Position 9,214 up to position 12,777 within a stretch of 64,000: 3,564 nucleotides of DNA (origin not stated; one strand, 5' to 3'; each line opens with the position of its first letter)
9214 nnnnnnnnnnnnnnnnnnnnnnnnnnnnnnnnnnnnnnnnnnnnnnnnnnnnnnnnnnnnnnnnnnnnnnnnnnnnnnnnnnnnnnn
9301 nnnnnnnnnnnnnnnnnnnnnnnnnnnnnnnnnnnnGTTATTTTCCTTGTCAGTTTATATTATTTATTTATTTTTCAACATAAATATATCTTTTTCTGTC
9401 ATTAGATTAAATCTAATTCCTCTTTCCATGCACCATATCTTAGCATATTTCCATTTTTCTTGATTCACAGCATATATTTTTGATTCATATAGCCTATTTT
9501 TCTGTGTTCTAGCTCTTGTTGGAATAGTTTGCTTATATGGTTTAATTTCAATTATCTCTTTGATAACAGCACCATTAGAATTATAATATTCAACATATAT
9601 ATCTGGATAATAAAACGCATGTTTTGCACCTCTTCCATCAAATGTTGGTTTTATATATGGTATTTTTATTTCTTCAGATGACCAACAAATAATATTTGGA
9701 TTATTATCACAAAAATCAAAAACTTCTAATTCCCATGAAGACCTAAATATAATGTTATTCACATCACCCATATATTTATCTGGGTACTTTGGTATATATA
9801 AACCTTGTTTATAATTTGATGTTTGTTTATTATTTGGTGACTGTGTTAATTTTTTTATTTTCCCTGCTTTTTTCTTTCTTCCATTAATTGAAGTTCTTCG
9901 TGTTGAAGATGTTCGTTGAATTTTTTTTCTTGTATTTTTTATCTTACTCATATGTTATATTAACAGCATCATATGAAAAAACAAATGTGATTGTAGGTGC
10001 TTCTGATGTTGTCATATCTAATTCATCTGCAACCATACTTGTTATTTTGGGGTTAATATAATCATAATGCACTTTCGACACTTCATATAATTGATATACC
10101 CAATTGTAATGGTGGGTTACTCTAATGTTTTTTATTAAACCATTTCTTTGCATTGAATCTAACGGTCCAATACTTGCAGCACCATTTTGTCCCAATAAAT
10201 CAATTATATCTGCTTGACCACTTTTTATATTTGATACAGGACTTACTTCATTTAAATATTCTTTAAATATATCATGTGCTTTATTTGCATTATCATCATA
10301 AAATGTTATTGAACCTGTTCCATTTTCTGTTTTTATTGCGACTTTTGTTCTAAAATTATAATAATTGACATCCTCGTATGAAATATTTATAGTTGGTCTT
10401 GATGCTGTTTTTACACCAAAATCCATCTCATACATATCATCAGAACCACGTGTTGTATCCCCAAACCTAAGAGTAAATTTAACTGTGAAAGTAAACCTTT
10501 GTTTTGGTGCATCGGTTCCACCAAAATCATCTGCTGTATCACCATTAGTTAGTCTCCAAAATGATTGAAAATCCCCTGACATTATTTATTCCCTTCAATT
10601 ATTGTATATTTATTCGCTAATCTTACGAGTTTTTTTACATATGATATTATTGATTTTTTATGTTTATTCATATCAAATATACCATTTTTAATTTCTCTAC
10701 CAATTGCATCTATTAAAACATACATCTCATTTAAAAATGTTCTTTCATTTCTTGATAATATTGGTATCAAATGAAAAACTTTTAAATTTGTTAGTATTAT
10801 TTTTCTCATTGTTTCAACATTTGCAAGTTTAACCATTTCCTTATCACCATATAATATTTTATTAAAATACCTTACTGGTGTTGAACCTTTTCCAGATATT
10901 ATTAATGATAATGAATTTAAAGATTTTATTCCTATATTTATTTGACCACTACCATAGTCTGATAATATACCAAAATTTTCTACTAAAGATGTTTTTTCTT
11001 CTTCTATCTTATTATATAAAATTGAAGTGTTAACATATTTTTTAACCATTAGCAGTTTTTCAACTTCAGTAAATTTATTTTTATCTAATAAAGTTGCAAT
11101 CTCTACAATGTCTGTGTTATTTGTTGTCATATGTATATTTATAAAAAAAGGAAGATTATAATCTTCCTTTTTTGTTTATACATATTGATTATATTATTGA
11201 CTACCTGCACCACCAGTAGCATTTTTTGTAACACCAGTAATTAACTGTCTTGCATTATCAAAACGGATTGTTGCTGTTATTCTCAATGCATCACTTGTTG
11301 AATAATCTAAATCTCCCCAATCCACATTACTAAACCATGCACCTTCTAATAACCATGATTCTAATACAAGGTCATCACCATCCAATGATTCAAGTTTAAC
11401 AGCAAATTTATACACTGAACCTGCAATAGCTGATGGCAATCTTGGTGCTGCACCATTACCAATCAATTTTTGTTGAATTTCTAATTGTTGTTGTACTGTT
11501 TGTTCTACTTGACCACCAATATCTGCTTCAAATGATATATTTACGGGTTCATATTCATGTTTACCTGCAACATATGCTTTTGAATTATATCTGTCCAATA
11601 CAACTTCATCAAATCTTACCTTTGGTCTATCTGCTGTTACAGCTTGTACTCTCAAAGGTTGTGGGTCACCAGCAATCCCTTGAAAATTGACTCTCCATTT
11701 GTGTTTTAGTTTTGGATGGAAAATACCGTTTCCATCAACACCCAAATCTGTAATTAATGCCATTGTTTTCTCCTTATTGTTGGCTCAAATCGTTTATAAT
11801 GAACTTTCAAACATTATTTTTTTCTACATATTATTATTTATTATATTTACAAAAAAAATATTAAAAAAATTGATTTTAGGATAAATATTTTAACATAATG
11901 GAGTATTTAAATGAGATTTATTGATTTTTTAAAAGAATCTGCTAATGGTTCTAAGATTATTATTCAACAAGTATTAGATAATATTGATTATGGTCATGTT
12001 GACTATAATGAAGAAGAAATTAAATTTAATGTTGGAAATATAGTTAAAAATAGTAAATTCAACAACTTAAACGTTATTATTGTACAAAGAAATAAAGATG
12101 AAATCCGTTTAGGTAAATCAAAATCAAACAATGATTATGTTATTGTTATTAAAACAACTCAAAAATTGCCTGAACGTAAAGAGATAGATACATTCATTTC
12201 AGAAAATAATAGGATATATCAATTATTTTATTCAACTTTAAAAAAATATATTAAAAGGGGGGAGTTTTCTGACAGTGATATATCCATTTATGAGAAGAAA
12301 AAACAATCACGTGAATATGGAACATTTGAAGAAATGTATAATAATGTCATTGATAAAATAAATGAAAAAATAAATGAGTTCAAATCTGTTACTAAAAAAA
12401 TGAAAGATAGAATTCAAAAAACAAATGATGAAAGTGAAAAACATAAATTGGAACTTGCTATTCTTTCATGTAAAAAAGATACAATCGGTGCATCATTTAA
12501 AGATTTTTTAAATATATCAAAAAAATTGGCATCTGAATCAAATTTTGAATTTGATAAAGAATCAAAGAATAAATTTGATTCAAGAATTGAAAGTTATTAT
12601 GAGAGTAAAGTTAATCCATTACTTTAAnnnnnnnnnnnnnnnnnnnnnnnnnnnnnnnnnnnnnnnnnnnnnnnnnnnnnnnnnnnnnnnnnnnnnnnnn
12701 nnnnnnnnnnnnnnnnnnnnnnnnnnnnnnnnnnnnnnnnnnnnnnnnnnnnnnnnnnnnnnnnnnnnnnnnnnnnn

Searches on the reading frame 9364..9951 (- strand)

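Call 74: search_protein_families(library=pfam, proteins=[window:9364-9951:-], max_evalue=0.01)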
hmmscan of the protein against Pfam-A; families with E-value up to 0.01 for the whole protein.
window:9364-9951:- (195 aa): 1 family
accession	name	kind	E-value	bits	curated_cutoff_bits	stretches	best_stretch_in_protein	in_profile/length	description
PF08722.17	Tn7_TnsA-like_N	-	3e-18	66.6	26.5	1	84-186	1-85/85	TnsA-like endonuclease N terminal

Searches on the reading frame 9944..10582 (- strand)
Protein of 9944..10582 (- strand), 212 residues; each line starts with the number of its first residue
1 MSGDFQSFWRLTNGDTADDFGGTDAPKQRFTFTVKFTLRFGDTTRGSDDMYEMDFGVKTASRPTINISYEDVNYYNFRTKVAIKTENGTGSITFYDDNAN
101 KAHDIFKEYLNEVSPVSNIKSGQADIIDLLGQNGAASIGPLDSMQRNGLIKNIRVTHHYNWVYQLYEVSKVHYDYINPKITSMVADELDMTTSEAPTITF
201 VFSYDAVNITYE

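Call 74: search_protein_families(library=pfam, proteins=[window:9944-10582:-], max_evalue=0.01)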
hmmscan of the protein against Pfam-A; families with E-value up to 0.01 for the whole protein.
window:9944-10582:- (212 aa): 0 families

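Call 96: search_protein_families(library=phrogs, proteins=[window:9944-10582:-], max_evalue=0.001)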
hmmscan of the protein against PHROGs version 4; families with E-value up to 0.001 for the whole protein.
window:9944-10582:- (212 aa): 2 families
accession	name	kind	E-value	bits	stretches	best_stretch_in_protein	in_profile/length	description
phrog_4542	-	tail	3.4e-18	66.8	1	20-210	19-181/214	tail tube protein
phrog_45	-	tail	0.00011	22.5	1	32-115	93-184/350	tail tube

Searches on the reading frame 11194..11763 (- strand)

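Call 74: search_protein_families(library=pfam, proteins=[window:11194-11763:-], max_evalue=0.01)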
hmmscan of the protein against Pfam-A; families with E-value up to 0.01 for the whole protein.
window:11194-11763:- (189 aa): 0 families

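Call 96: search_protein_families(library=phrogs, proteins=[window:11194-11763:-], max_evalue=0.001)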
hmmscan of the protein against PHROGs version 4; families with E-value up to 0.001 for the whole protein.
window:11194-11763:- (189 aa): 2 families
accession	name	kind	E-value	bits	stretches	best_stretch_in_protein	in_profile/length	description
phrog_4542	-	tail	8.2e-43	147.3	1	11-181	19-188/214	tail tube protein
phrog_45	-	tail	1.2e-05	25.7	1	36-176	121-257/350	tail tube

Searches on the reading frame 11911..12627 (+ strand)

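Call 73: search_protein_families(library=pfam, proteins=[window:11911-12627:+], max_evalue=0.01)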
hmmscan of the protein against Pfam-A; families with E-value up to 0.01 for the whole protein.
window:11911-12627:+ (238 aa): 1 family
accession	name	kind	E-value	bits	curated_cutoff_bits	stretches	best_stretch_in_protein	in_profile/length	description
PF17403.7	Nrap_D2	-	0.0087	16.3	33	0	95-171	49-128/151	Nrap protein PAP/OAS-like domain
